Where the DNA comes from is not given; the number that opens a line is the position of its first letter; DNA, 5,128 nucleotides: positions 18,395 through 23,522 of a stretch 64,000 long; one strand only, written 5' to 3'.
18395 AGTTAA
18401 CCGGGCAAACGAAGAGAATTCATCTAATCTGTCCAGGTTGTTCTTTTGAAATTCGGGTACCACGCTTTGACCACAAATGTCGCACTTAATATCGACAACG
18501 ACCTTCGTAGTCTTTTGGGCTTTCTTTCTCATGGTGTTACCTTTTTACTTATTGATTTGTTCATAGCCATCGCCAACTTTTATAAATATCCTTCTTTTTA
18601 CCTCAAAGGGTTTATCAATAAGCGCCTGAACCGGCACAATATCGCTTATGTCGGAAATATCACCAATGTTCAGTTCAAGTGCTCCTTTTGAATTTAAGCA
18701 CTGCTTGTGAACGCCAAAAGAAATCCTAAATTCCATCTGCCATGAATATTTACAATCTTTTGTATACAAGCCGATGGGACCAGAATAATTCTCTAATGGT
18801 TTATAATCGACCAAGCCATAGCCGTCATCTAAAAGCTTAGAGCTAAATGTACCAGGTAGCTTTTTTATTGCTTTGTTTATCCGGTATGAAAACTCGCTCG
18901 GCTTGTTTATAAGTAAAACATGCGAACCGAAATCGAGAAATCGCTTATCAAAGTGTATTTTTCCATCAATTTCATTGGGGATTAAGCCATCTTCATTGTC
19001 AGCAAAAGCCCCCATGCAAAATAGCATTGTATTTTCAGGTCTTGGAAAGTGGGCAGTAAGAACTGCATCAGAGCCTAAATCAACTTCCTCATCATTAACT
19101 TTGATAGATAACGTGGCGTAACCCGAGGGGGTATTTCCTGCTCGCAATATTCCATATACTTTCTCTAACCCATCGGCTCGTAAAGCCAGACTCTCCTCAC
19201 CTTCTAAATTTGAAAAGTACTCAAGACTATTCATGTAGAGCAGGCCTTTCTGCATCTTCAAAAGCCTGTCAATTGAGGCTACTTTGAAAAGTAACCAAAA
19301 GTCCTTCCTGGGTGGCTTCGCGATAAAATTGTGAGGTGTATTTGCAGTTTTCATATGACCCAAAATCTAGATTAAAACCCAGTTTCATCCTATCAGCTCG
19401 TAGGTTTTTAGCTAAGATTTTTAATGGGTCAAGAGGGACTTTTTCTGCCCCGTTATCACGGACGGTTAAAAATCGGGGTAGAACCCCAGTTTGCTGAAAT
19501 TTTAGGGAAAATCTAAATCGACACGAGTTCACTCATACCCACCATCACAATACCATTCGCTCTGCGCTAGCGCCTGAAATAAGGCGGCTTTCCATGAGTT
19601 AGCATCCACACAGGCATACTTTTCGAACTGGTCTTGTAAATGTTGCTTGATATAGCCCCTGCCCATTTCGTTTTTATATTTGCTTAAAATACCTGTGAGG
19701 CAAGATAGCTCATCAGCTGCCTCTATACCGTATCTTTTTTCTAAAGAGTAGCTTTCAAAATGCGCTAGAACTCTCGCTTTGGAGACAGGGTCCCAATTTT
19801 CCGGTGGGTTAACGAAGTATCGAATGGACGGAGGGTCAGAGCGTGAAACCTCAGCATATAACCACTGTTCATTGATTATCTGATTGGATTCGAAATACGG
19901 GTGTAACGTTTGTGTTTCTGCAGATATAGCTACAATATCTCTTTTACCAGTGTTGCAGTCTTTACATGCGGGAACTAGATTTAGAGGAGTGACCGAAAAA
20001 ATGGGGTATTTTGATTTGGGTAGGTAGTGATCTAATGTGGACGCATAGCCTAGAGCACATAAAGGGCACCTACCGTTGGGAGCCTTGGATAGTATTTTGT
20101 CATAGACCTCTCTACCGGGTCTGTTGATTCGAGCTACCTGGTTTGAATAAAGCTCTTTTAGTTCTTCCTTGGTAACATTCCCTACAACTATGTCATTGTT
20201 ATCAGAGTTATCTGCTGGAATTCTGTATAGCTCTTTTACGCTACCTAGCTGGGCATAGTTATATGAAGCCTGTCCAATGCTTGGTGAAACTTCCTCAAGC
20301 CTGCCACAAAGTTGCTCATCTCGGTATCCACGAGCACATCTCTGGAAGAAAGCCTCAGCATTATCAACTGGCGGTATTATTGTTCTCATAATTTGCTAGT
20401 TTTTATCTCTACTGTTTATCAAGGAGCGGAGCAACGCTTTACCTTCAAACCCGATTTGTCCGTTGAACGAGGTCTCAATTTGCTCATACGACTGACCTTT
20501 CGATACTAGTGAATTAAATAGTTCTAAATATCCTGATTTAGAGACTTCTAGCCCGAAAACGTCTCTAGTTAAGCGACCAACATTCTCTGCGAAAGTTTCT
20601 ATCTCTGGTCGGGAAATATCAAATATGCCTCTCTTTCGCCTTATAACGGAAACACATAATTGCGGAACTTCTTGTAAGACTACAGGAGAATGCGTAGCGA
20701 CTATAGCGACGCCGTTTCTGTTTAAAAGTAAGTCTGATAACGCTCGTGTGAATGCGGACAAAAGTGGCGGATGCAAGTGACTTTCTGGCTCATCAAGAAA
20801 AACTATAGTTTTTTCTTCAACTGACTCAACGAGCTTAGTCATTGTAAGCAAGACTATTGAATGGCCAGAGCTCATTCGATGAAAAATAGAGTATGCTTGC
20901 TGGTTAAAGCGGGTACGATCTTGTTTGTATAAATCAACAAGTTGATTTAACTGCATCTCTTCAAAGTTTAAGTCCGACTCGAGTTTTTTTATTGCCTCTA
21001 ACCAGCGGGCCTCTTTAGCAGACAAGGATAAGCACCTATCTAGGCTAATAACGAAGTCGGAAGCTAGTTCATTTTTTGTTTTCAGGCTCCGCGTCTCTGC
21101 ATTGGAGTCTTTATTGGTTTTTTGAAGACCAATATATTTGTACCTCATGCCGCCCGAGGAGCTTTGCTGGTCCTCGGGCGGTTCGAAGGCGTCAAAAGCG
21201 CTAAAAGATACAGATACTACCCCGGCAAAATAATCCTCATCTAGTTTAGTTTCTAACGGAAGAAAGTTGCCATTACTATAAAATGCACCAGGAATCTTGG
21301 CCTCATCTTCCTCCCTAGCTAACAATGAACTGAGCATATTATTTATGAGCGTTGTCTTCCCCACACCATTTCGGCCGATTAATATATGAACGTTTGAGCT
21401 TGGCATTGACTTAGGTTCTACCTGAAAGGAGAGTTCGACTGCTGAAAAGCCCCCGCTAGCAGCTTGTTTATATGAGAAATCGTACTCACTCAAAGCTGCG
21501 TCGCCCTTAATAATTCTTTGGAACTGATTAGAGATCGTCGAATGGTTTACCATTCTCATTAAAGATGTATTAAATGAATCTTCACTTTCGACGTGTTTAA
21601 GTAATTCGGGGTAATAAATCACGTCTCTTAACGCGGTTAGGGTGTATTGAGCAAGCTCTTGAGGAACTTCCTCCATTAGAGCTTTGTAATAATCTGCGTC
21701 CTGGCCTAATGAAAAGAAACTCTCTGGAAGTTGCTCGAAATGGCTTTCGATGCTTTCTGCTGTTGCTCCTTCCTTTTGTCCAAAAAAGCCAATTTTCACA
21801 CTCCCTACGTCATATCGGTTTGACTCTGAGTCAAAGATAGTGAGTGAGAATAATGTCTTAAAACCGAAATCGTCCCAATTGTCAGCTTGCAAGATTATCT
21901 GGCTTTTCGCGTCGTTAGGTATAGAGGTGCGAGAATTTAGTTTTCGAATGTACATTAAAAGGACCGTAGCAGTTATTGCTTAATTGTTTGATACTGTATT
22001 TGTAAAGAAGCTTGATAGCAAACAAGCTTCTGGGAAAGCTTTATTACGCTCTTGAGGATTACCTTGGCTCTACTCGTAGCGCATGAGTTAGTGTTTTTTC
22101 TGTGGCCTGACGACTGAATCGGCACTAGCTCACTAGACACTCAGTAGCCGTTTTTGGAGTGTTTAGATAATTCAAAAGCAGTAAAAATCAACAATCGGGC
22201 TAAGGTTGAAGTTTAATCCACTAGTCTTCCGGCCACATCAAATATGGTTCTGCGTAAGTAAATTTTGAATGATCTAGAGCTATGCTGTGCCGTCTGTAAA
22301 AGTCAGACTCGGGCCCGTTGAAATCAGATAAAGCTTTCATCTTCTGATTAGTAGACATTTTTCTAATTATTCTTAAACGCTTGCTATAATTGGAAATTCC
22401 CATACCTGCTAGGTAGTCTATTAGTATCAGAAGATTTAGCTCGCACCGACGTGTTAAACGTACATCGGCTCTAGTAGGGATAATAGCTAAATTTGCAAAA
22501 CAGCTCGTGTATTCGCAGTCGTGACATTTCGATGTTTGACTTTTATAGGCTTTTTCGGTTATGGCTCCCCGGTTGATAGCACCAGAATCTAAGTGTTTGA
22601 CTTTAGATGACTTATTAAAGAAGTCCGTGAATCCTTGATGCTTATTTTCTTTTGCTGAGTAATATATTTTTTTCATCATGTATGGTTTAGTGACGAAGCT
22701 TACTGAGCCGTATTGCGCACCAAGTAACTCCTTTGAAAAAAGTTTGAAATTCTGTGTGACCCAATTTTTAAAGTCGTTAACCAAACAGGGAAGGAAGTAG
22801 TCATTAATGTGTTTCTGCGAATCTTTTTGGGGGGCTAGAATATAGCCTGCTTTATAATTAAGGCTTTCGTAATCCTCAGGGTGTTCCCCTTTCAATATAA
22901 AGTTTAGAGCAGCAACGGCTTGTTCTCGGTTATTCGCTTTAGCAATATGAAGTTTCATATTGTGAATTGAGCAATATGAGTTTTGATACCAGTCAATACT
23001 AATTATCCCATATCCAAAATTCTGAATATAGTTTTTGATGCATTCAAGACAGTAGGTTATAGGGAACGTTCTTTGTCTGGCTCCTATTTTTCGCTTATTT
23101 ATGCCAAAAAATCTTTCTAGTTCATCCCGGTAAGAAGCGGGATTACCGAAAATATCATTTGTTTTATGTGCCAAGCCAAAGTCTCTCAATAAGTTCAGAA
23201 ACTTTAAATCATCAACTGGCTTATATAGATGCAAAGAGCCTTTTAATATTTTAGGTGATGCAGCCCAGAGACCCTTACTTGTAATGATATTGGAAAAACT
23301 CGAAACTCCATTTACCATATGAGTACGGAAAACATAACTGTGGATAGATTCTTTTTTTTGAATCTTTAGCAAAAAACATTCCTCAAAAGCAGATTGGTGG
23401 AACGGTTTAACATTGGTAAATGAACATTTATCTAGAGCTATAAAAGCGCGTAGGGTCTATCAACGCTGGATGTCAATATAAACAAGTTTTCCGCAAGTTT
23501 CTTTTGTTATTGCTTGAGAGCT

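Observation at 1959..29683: Base-precise Tn7-like island inserted at the yhiN stop codon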

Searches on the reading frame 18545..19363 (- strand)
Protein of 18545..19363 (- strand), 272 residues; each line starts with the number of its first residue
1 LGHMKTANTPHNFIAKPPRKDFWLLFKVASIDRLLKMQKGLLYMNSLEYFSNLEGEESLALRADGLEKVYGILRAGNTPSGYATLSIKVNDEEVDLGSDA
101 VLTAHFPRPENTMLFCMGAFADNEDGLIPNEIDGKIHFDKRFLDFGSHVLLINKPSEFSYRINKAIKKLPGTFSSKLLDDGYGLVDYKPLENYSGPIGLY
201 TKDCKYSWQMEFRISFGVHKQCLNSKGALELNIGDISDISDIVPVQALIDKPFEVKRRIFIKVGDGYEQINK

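Call 5: search_protein_families(library=pfam, proteins=[window:18545-19363:-])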
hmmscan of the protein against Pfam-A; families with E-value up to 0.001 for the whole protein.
window:18545-19363:- (272 aa): 0 families

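Call 24: search_protein_families(library=ncbifam, proteins=[window:18545-19363:-], max_evalue=0.01)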
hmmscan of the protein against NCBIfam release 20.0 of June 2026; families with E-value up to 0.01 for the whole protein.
window:18545-19363:- (272 aa): 0 families

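Call 40: search_protein_families(library=padloc, proteins=[window:18545-19363:-], max_evalue=0.001)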
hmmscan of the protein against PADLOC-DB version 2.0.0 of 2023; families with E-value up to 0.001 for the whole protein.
window:18545-19363:- (272 aa): 0 families

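Call 51: search_protein_families(library=pfam, proteins=[window:18545-19363:-], max_evalue=5)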
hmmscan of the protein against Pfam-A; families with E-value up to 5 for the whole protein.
window:18545-19363:- (272 aa): 0 families

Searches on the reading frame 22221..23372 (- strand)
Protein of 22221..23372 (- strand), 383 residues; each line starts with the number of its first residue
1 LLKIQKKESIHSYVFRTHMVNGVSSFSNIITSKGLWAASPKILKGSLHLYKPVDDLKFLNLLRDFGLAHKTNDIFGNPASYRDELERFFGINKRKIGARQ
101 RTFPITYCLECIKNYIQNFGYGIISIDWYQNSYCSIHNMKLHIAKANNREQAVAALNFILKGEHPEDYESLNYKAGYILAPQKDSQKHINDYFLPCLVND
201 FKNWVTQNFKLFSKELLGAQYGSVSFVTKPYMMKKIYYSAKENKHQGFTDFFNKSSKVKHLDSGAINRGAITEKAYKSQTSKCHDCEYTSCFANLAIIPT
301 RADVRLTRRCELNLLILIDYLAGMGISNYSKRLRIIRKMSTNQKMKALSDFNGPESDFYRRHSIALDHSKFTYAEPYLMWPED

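Call 5: search_protein_families(library=pfam, proteins=[window:22221-23372:-])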
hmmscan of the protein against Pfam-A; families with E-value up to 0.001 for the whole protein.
window:22221-23372:- (383 aa): 0 families

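Call 24: search_protein_families(library=ncbifam, proteins=[window:22221-23372:-], max_evalue=0.01)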
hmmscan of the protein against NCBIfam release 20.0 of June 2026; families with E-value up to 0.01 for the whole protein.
window:22221-23372:- (383 aa): 0 families

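Call 51: search_protein_families(library=pfam, proteins=[window:22221-23372:-], max_evalue=5)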
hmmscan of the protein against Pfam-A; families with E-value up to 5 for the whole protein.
window:22221-23372:- (383 aa): 1 family
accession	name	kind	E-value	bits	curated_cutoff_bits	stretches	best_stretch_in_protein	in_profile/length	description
PF06527.16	TniQ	-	0.024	15.7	27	1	2-141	4-142/142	TniQ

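Call 64: search_protein_families(library=padloc, proteins=[window:22221-23372:-], max_evalue=0.001)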
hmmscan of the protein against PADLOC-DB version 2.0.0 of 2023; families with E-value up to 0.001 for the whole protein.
window:22221-23372:- (383 aa): 0 families

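Call 82: find_homologous_proteins(query=window:22221-23372:-, max_evalue=0.00001)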
Query window:22221-23372:- (383 aa): 10 proteins with E <= 0.00001 among 1800 candidates.
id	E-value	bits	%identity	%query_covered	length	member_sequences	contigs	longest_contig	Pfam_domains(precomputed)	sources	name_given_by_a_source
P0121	5.4e-262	886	100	100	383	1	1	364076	-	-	-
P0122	3.7e-223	759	85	100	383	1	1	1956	-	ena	-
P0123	1.5e-137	477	56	100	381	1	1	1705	-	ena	-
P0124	6.9e-133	461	54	100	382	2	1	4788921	PF06527.17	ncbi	ncbi:TniQ family protein [Colwellia sp. RE-S-Sl-9]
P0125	2.2e-124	433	51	100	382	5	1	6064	-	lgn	-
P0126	7.3e-123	428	51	100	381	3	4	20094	-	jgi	jgi:hypothetical protein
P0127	1.6e-120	421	55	90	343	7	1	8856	-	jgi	jgi:hypothetical protein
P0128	1.1e-113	398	51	93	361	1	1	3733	-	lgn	-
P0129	1.8e-113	398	49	100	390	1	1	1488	-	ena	-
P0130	2.0e-75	272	40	85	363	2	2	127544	-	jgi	-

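Call 86: find_encoding_contigs(protein=P0124, flank=10000, max_places=2)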
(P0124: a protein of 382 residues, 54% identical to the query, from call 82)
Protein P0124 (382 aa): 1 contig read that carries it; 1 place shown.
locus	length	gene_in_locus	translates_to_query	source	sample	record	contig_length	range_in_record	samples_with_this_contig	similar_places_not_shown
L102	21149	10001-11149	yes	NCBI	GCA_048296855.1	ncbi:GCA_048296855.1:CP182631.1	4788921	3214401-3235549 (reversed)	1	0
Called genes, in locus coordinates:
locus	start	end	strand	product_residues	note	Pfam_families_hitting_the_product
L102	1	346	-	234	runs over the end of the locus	PF01863:YgjP-like, PF10263:SprT-like (weak)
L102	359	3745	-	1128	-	PF04313:HSDR_N, PF04851:ResIII, PF18766:SWI2_SNF2, PF22679:T1R_D3-like, PF11867:T1RH-like_C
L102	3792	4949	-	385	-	PF01420:Methylase_S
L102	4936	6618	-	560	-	PF12161:HsdM_N, PF02384:N6_Mtase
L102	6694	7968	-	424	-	PF02384:N6_Mtase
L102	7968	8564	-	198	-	PF01420:Methylase_S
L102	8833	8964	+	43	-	-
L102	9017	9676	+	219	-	-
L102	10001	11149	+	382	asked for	PF06527:TniQ (weak)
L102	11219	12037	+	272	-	PF22016:DUF6933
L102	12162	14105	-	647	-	PF01839:FG-GAP (faint), PF13517:FG-GAP_3, PF07593:UnbV_ASPIC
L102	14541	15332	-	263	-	PF13847:Methyltransf_31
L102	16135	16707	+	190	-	-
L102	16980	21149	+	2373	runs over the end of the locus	PF17892:Cadherin_5, PF17963:Big_9, PF17892:Cadherin_5, PF17963:Big_9, PF17892:Cadherin_5, PF17963:Big_9, PF17892:Cadherin_5, PF17892:Cadherin_5, +28 more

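Call 93: search_protein_representatives(alignment_id=A2)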
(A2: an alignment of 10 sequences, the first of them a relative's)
Query: 10 sequences, 381 profile positions. Proteins with E-value up to 0.001 (for the whole library): 246; up to 1e-10: 187; up to 1e-30: 63. The best 150 are listed.
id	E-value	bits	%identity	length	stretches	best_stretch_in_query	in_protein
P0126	7.3e-212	720.0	-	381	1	1-381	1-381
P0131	1.7e-122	425.8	-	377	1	1-376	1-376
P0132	3.5e-110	385.3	-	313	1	1-302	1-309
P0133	3.6e-107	375.4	-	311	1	1-295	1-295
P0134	2.5e-105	369.3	-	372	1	1-337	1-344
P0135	3.1e-89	316.3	-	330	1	5-317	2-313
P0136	3.2e-89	316.3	-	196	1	1-190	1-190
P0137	3.2e-85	303.1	-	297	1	1-289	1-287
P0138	1.8e-80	287.5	-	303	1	1-297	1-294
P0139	1.3e-79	284.7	-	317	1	1-294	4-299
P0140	2.4e-71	257.4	-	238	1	36-260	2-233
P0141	3.3e-66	240.6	-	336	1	7-301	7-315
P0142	6.5e-66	239.6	-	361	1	4-343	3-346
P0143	1.4e-64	235.2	-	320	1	1-293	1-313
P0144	3.4e-62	227.4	-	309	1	3-294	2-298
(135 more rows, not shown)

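Call 94: predict_structure(alignment_id=A2)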
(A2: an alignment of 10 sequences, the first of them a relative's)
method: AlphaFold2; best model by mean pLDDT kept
length: 383 residues; sequences in the alignment: 10
mean_pLDDT: 49.3   pTM: 0.27
mean pLDDT of the five models: 49.3, 48.9, 46.3, 45.0, 41.2
residues with pLDDT >= 90: 0; 70-90: 74; 50-70: 89; < 50: 220
segments of 3 or more residues with pLDDT < 50: 1-103, 116-131, 172-196, 256-307, 362-383
pLDDT, mean of each block of 10 residues (from residue 1): 32 36 24 27 32 38 37 43 42 35 56 50 39 53 61 58 63 31 29 51 83 70 75 75 77 52 29 33 33 30 46 73 83 82 70 56 46 29 29
secondary structure, 60 per line:
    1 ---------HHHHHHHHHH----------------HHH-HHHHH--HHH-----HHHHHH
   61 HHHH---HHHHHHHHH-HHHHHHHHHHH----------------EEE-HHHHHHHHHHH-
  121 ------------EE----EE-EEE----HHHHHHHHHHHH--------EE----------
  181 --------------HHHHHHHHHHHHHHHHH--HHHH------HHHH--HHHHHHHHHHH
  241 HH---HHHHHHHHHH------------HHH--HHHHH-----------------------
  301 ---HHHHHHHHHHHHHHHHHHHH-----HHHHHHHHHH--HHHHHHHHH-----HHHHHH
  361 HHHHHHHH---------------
elements in order: H10-19 H40-44 H55-64 H68-76 H78-88 E105-107 H109-119 E142-144 H149-160 H195-211 H214-217 H224-227 H230-242 H246-255 H273-277 H304-323 H329-338 H341-349 H355-368
